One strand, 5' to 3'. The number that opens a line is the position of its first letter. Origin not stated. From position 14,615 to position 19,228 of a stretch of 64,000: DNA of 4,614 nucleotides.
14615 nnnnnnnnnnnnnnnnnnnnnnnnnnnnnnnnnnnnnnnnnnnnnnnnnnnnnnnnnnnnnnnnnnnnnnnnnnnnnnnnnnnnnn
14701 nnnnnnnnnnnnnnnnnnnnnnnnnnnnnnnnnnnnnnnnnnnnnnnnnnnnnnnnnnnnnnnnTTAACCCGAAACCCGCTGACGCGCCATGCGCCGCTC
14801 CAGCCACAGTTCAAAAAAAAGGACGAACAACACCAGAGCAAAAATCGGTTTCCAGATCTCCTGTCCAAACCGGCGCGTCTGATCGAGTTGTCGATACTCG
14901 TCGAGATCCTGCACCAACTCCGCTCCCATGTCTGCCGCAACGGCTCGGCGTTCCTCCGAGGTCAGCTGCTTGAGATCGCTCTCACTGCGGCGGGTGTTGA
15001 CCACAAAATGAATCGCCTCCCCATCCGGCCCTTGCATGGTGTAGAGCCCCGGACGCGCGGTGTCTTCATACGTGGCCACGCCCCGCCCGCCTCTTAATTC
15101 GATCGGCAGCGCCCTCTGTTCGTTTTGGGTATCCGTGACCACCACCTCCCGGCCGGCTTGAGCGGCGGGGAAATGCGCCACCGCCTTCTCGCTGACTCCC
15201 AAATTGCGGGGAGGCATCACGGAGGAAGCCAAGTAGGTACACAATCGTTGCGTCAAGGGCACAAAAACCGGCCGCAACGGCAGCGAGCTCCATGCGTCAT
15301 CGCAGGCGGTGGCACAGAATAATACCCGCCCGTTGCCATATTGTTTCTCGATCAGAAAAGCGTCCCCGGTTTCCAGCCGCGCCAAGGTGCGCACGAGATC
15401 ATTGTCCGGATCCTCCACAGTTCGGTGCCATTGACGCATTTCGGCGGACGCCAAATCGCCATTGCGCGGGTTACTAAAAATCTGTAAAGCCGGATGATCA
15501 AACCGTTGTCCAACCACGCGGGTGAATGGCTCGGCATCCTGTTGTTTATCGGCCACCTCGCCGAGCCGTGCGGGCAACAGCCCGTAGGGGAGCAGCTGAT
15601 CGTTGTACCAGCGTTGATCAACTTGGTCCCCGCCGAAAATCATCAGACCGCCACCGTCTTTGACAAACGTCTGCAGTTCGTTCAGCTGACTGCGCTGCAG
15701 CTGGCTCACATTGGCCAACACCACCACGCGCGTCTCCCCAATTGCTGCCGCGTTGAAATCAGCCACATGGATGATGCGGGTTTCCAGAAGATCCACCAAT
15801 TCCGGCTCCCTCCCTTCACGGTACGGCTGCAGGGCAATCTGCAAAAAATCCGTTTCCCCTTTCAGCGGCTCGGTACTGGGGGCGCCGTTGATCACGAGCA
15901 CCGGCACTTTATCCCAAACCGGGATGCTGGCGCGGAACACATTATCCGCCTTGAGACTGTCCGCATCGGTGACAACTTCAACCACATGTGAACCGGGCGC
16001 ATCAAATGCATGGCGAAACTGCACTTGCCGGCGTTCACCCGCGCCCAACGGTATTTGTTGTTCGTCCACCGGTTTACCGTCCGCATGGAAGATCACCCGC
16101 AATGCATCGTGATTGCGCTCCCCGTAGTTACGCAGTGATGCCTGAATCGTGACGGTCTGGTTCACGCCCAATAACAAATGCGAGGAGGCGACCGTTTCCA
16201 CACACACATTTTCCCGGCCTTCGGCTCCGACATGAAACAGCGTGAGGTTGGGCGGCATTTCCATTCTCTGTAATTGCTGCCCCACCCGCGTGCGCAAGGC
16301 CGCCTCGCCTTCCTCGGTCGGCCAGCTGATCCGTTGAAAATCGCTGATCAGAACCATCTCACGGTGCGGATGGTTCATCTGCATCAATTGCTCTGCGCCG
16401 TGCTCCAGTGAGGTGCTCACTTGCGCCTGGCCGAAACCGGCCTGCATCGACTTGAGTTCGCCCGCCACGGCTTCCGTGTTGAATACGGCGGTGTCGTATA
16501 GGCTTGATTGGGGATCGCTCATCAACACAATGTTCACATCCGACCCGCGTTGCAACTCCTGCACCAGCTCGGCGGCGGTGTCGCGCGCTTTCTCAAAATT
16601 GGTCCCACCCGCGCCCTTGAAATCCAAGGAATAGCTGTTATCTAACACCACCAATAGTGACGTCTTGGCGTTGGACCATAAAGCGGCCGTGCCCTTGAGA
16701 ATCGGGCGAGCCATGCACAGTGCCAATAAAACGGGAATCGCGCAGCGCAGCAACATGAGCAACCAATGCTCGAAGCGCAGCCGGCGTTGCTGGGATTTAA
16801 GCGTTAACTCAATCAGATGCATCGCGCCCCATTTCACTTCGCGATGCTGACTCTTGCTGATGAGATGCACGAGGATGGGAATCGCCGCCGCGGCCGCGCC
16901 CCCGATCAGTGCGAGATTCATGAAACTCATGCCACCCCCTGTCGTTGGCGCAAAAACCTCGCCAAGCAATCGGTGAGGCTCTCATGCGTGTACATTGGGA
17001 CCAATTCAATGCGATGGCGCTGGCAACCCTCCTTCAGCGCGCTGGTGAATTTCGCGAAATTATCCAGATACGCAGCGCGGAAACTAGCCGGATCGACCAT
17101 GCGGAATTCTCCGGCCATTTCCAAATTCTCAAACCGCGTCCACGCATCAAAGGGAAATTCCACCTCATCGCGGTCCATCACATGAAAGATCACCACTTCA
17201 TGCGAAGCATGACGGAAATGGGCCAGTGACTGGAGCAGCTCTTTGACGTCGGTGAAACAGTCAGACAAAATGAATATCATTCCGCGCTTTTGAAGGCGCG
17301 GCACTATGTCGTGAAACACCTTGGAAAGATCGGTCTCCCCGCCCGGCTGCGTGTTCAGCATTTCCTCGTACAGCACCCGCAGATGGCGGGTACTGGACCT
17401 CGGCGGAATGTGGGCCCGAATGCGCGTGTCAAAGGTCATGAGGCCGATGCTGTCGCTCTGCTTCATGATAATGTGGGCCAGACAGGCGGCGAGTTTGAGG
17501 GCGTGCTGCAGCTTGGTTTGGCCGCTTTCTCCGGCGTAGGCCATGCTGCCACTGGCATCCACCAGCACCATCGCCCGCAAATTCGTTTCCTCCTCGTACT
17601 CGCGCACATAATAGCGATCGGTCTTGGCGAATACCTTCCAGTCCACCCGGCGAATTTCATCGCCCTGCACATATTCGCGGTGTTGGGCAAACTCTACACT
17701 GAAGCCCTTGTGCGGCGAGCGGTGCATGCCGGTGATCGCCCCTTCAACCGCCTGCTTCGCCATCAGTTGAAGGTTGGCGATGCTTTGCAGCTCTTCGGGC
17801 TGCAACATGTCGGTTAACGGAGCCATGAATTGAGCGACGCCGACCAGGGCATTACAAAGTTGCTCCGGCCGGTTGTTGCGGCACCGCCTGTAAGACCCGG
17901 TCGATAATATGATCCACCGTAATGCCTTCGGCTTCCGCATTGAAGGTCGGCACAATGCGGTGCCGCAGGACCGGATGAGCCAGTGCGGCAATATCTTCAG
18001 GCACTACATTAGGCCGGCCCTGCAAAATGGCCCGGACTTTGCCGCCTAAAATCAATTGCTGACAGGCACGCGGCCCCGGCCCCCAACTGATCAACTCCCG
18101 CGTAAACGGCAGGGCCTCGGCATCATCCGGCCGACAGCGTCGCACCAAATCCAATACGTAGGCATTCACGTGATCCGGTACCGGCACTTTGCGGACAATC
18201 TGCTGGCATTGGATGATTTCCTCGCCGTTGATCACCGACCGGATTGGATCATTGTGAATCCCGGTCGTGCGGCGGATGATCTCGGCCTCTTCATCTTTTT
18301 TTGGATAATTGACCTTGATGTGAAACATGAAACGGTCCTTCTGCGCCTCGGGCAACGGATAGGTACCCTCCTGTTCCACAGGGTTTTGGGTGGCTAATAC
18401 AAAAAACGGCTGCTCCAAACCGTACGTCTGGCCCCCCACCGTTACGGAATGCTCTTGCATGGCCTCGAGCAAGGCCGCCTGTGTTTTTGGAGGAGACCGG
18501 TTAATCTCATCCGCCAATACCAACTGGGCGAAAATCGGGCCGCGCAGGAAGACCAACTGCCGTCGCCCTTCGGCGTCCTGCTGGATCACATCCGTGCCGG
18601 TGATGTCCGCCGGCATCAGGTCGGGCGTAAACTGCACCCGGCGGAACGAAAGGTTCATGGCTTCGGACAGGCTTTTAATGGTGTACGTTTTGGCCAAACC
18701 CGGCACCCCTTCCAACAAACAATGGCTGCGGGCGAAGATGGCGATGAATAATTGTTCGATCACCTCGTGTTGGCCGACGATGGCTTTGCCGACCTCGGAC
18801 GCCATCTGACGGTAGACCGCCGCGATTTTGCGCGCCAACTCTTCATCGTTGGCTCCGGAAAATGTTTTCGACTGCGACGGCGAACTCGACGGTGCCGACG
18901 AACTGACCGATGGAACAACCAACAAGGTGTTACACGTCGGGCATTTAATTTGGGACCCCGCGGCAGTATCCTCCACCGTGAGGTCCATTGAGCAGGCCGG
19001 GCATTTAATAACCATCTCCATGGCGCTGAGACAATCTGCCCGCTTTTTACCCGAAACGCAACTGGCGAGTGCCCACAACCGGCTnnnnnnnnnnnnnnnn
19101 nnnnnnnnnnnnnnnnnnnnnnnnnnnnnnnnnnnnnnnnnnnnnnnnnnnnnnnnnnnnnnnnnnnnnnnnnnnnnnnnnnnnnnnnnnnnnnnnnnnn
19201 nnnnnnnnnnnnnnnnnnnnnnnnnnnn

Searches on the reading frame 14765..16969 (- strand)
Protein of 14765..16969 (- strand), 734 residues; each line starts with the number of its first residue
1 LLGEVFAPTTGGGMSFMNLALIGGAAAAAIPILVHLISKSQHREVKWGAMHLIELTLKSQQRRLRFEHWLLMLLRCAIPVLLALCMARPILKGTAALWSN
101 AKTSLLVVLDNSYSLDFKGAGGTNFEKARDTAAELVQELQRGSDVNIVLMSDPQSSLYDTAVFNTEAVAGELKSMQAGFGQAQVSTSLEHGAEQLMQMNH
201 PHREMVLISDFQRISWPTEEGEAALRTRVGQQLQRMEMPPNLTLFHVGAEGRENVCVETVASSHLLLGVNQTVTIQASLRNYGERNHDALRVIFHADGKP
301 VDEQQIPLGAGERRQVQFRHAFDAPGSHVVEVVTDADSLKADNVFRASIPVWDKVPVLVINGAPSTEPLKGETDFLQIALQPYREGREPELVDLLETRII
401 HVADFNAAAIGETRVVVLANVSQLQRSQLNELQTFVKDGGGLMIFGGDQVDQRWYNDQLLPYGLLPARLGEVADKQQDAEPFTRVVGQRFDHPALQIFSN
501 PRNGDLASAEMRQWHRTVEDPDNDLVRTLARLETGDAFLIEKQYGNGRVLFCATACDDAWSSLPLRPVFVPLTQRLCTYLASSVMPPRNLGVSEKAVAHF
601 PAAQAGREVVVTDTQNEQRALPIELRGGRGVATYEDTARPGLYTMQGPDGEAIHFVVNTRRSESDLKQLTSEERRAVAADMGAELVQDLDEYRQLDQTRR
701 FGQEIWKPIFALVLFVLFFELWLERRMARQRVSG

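Call 36: search_protein_families(library=pfam, proteins=[window:14765-16969:-], max_evalue=0.001)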
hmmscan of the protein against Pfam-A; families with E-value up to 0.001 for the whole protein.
window:14765-16969:- (734 aa): 6 families
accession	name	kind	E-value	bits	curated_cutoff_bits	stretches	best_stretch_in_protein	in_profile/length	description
PF07584.16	BatA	-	6.5e-14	52.6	25.9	1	14-89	1-77/77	Aerotolerance regulator N-terminal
PF13519.12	VWA_2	-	1.5e-09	38.9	27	1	105-212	1-107/107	von Willebrand factor type A domain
PF07705.17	CARDB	-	3.6e-09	37.2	22.7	1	268-339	16-88/101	CARDB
PF00092.34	VWA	-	1.1e-07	32.7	23.8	1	105-210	2-112/174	von Willebrand factor type A domain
PF14258.12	DUF4350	-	9e-05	23.3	30.4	1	395-552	16-157/181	Domain of unknown function (DUF4350)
PF24157.1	DUF7408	-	0.00029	21.3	27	0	414-462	39-87/174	Domain of unknown function (DUF7408)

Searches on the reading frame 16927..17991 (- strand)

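Call 36: search_protein_families(library=pfam, proteins=[window:16927-17991:-], max_evalue=0.001)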
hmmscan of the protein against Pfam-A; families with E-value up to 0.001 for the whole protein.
window:16927-17991:- (354 aa): 3 families
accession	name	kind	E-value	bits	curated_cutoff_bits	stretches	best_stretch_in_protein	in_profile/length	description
PF01882.25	DUF58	-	3.3e-46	157.6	23.4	1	103-313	1-211/216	Protein of unknown function DUF58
PF13519.12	VWA_2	-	5.5e-11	43.5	27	1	141-244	2-105/107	von Willebrand factor type A domain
PF05762.20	VWA_CoxE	-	1.3e-05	25.2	26.4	1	133-272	52-188/222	VWA domain containing CoxE-like protein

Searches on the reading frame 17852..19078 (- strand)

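Call 36: search_protein_families(library=pfam, proteins=[window:17852-19078:-], max_evalue=0.001)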
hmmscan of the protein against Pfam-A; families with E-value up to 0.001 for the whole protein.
window:17852-19078:- (408 aa): 5 families
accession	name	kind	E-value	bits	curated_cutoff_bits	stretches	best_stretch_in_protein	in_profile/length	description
PF07726.17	AAA_3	-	3.1e-62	208.7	27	1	119-252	1-131/131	ATPase family associated with various cellular activities (AAA)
PF17863.7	AAA_lid_2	-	6.8e-15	55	22.7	1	328-394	7-73/74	AAA lid domain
PF07728.20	AAA_5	-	3e-13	50.4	22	1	119-250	1-139/139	AAA domain (dynein-related subfamily)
PF20030.5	bpMoxR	-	7.1e-12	45.3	27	1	90-275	4-185/205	MoxR domain in the MoxR-vWA-beta-propeller ternary systems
PF00004.35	AAA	-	0.00084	20.2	21.2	0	121-234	2-111/131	ATPase family associated with various cellular activities (AAA)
